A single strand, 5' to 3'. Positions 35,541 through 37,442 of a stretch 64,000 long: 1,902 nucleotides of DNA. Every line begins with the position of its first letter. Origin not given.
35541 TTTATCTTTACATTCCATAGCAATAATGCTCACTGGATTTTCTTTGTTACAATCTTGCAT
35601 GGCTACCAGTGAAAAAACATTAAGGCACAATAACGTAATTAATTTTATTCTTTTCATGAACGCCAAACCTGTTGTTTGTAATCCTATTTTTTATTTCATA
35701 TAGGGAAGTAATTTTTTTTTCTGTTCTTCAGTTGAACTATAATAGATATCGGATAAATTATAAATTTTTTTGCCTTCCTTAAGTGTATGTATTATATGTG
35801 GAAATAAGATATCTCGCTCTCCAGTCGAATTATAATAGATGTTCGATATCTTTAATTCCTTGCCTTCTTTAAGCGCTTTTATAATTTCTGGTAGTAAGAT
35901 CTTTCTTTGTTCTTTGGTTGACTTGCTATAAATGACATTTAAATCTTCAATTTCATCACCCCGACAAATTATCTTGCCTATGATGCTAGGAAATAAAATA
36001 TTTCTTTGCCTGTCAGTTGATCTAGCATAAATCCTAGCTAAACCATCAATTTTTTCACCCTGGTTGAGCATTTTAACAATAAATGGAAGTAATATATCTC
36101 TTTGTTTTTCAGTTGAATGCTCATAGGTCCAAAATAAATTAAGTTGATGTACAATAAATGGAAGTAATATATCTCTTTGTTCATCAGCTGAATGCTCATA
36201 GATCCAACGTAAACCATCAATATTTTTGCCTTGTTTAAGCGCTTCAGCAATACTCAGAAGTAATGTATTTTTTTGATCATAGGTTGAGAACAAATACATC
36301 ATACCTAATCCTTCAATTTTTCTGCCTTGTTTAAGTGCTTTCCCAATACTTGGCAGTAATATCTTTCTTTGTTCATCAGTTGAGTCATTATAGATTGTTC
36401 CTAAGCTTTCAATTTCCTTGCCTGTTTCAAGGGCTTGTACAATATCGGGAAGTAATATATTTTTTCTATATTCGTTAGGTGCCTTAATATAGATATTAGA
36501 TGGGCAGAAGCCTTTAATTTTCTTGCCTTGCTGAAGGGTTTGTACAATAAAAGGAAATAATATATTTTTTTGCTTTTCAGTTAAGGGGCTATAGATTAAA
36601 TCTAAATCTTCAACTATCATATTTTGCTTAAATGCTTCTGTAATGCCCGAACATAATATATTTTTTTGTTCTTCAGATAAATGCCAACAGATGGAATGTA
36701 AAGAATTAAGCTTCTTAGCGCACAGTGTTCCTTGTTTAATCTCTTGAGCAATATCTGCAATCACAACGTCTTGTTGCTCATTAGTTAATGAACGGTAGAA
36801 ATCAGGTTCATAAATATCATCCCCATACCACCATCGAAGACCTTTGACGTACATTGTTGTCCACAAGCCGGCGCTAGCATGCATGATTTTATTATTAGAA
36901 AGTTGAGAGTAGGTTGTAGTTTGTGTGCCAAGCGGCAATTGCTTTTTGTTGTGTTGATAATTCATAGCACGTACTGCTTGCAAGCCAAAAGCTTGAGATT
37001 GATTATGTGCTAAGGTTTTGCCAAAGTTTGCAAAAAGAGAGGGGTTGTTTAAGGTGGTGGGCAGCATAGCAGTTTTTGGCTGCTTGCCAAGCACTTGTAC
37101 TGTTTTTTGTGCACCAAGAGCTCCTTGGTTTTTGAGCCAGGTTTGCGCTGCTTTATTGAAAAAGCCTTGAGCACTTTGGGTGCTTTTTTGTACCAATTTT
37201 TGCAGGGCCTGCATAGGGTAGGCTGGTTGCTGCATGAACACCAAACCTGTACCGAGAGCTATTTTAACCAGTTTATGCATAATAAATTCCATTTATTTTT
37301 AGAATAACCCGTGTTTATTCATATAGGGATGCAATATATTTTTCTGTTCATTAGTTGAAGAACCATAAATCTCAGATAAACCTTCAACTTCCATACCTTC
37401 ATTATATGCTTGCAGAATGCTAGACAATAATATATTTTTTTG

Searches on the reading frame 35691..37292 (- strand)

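Call 73: search_protein_families(library=pfam, proteins=[window:35691-37292:-], max_evalue=0.00001)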
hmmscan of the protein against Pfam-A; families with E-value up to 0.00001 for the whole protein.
window:35691-37292:- (533 aa): 1 family
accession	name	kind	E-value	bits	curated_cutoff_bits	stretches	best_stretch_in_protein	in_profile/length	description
PF11113.13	Phage_head_chap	-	3.7e-07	30.6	25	0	388-409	29-52/56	Head assembly gene product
